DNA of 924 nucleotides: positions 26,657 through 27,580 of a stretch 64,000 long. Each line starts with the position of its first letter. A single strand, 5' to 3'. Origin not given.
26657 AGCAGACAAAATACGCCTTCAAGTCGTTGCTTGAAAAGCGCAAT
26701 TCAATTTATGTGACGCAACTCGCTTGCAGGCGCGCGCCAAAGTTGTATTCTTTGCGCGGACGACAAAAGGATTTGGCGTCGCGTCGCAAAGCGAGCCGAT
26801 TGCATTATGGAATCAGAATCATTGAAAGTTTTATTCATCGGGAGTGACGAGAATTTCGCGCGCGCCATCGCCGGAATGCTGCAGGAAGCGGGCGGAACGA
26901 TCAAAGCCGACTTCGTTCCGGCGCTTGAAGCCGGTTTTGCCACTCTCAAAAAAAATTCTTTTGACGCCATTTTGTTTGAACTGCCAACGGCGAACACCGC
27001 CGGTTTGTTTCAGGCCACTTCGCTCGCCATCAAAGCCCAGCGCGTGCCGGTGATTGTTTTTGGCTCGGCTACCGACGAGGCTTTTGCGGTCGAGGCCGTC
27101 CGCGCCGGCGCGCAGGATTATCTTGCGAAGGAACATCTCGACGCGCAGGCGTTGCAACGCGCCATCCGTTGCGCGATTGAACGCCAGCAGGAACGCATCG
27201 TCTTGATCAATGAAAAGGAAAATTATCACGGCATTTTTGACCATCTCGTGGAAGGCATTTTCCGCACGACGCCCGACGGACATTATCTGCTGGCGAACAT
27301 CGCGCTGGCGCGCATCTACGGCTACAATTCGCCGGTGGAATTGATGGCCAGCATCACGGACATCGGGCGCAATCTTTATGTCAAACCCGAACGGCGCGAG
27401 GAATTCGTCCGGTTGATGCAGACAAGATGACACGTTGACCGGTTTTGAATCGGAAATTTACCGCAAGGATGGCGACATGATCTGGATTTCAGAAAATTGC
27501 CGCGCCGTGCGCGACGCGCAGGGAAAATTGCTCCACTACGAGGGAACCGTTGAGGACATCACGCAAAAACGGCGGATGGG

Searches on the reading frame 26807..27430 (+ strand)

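Call 56: search_protein_families(library=pfam, proteins=[window:26807-27430:+], max_evalue=0.0001)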
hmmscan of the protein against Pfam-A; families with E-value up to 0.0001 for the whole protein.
window:26807-27430:+ (207 aa): 1 family
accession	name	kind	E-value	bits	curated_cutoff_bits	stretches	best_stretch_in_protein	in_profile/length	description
PF00072.30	Response_reg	-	1.5e-09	38.4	30.2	1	10-120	3-110/111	Response regulator receiver domain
